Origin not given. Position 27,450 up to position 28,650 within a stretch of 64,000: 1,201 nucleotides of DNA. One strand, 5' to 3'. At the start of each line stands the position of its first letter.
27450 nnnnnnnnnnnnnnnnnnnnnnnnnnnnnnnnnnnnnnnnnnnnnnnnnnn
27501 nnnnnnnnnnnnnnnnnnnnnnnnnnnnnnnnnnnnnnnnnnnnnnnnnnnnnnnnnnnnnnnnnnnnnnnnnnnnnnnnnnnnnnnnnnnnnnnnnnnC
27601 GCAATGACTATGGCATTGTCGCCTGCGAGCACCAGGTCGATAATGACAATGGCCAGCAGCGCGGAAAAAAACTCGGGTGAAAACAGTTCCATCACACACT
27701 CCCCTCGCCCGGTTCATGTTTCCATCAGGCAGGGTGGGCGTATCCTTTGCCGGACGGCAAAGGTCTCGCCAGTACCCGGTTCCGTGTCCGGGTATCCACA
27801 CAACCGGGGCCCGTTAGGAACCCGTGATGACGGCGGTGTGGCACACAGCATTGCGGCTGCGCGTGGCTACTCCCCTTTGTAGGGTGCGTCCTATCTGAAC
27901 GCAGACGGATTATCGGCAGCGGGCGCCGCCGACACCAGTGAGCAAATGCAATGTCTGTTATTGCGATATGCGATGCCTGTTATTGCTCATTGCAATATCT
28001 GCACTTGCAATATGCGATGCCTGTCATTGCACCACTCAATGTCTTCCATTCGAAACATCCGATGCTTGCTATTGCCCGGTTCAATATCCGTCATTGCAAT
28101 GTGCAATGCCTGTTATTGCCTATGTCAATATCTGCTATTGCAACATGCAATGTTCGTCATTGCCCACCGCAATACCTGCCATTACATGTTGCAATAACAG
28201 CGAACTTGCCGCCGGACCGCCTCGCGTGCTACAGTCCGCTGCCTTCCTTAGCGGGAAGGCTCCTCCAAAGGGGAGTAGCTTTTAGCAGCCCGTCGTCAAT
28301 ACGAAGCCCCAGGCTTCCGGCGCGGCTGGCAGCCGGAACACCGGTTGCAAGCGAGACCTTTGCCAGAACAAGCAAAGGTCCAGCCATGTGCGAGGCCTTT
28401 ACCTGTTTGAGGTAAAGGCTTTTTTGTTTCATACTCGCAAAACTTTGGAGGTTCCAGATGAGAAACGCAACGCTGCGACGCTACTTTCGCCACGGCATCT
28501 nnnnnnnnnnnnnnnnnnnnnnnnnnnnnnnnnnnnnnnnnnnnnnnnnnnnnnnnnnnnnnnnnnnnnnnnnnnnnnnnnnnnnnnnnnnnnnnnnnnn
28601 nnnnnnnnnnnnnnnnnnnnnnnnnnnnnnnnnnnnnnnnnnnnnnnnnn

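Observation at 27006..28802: Mirror-image module: two divergent Mn-riboswitch-like leaders flank a 22-bp operator array; one feeds TerC, the other a LysR DNA-binding-domain-only ORF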

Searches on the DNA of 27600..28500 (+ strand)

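Call 4: search_rna_families(source=window, start=27600, end=28500, threshold=evalue, max_evalue=10, show_alignments=6)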
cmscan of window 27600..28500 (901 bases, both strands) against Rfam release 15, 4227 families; matches with E-value up to 10: 7.
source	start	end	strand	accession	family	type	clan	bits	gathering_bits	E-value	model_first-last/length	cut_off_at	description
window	28133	28199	-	RF03633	mir-5882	Gene; miRNA;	-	18.2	95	2.7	1-77/77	no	mir-5882 microRNA precursor family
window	28262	28348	+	RF00080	Manganese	Cis-reg; riboswitch;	-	17.5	45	0.016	1-177/177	no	Manganese Mn2+ riboswitch aptamer (yybP-ykoY)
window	28129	28203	-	RF01061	mir-548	Gene; miRNA;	-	16.1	90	6.6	1-84/84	no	mir-548 microRNA precursor family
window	28355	28431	+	RF02213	ZFAT-AS1_3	Gene; lncRNA;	-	15.5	70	0.95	1-80/80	no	ZFAT antisense RNA 1 conserved region 3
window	28136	28197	-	RF03362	mir-9436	Gene; miRNA;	-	15.5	80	7.2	1-66/66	no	mir-9436 microRNA precursor family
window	27771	27887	-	RF00080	Manganese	Cis-reg; riboswitch;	-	12.9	45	0.36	1-177/177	no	Manganese Mn2+ riboswitch aptamer (yybP-ykoY)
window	27830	27865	+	RF00461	IRES_VEGF_A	Cis-reg; IRES;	-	11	160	6.4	120-156/308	no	Vascular endothelial growth factor (VEGF) IRES A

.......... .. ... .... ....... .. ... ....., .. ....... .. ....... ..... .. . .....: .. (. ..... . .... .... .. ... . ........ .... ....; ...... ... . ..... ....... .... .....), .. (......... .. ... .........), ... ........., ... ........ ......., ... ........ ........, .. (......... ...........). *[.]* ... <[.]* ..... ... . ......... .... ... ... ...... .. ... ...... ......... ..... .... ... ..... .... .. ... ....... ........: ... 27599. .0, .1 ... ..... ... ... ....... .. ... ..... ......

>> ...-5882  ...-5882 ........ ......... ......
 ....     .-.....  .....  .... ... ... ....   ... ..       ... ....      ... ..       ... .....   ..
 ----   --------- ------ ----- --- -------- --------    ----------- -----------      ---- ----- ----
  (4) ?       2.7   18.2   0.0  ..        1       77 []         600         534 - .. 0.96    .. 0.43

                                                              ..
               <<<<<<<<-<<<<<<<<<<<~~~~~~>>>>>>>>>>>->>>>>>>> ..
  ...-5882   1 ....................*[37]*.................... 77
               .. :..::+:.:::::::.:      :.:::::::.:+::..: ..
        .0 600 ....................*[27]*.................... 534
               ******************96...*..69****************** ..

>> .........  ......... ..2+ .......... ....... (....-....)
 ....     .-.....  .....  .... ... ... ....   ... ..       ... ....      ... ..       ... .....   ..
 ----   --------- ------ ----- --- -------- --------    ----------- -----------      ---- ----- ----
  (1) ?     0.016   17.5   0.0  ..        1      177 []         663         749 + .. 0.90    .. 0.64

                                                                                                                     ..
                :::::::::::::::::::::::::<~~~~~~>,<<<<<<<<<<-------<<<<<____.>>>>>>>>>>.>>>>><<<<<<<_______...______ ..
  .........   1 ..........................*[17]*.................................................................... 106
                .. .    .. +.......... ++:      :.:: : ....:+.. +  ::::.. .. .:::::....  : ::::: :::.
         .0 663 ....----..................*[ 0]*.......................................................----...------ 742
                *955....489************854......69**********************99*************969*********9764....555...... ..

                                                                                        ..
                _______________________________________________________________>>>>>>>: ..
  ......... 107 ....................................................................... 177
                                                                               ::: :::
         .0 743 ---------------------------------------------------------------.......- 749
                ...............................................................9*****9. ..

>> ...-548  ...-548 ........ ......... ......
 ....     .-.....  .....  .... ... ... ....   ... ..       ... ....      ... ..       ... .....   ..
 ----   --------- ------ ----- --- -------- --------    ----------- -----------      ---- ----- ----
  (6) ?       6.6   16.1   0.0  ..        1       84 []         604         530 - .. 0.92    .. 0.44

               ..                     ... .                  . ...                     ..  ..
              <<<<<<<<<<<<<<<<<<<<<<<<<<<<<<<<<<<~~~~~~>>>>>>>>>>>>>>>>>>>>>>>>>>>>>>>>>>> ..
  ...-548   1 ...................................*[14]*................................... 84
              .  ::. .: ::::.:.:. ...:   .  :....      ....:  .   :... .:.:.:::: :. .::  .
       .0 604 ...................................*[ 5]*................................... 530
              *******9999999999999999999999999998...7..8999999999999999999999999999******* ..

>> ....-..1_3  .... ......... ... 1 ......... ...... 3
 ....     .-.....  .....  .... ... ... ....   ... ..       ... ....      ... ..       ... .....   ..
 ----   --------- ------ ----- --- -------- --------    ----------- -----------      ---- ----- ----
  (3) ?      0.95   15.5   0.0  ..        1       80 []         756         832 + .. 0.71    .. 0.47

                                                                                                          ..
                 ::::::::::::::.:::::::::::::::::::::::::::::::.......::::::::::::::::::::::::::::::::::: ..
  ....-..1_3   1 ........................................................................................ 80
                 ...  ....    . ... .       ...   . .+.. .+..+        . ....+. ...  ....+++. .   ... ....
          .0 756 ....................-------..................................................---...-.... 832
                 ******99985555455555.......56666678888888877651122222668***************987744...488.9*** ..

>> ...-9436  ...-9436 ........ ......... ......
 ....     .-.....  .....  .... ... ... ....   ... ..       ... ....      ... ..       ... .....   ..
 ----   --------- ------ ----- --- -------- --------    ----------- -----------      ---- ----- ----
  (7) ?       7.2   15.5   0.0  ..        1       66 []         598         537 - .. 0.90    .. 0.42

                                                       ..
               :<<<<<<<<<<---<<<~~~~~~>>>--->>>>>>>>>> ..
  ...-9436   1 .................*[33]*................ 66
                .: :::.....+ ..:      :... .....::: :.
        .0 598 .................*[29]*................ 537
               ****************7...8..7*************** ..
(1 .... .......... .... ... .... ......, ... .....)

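Call 38: build_rna_model(alignment_id=A1, structure=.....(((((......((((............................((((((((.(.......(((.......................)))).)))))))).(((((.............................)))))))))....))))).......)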
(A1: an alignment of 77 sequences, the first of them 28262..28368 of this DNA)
Model R1 built from alignment A1 (77 sequences, 164 columns); structure: as given.
model positions 106; base pairs 26; branch points 1; effective number of sequences 2.38; information 0.59 bits per position. Calibrated on 0.2 Mb of random sequence (short: E-values are rough).
structure used (alignment columns):
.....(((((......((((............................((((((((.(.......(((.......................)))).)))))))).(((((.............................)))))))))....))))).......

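Call 40: search_with_rna_model(model_id=R1, source=window, max_evalue=10, show_alignments=3)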
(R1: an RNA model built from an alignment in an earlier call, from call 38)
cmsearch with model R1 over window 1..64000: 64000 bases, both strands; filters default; matches with E-value up to 10: 4.
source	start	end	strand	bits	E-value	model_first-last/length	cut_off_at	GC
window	28262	28368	+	80.3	2.7e-19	1-106/106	no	0.62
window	27752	27883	-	52.1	7.8e-12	1-106/106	no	0.64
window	2142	2235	+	14.2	0.082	1-106/106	no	0.68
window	60592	60657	-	9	1.9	27-86/106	no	0.79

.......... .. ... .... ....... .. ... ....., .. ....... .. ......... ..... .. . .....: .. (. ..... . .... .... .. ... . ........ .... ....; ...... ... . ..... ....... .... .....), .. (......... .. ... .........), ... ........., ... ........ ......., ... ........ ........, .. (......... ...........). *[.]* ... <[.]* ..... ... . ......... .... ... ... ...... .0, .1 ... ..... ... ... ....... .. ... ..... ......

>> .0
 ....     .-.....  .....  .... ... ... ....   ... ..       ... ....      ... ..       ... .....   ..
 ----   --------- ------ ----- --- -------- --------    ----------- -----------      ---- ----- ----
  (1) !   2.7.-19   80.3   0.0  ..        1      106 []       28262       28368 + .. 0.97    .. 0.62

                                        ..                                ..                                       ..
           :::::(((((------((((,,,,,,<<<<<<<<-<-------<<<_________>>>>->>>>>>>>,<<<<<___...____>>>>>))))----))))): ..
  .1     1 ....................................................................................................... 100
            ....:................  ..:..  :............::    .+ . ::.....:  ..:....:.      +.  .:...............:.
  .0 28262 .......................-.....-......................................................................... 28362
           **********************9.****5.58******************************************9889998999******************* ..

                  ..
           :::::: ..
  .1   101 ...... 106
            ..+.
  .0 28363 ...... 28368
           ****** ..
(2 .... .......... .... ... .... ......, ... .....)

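Call 41: search_with_rna_model(model_id=R1, sources=[L097, L218], max_evalue=10, show_alignments=2, filters=off)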
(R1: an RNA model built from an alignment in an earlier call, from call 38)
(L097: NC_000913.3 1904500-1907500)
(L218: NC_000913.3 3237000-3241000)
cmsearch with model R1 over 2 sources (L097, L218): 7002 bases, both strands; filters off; matches with E-value up to 10: 12.
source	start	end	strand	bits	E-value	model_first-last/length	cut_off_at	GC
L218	1372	1506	+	55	1.5e-13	1-106/106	no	0.49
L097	962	1078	+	44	1.2e-10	1-106/106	no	0.48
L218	254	298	-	5.9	1.5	1-106/106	no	0.42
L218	3846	3877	-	5.2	2.2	35-60/106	no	0.56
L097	1764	1843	+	5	2.5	1-106/106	no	0.5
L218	1828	1902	-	4.7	3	1-106/106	no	0.47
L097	808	844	-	4.5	3.4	1-106/106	no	0.35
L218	2622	2674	-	4.1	4.2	1-106/106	no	0.58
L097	1251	1278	-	3.4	6.7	1-106/106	no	0.46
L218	2761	2814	-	3.1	7.7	1-106/106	no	0.24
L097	1073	1131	-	3.1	7.8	27-86/106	no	0.47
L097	133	171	-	2.9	8.9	1-106/106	no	0.46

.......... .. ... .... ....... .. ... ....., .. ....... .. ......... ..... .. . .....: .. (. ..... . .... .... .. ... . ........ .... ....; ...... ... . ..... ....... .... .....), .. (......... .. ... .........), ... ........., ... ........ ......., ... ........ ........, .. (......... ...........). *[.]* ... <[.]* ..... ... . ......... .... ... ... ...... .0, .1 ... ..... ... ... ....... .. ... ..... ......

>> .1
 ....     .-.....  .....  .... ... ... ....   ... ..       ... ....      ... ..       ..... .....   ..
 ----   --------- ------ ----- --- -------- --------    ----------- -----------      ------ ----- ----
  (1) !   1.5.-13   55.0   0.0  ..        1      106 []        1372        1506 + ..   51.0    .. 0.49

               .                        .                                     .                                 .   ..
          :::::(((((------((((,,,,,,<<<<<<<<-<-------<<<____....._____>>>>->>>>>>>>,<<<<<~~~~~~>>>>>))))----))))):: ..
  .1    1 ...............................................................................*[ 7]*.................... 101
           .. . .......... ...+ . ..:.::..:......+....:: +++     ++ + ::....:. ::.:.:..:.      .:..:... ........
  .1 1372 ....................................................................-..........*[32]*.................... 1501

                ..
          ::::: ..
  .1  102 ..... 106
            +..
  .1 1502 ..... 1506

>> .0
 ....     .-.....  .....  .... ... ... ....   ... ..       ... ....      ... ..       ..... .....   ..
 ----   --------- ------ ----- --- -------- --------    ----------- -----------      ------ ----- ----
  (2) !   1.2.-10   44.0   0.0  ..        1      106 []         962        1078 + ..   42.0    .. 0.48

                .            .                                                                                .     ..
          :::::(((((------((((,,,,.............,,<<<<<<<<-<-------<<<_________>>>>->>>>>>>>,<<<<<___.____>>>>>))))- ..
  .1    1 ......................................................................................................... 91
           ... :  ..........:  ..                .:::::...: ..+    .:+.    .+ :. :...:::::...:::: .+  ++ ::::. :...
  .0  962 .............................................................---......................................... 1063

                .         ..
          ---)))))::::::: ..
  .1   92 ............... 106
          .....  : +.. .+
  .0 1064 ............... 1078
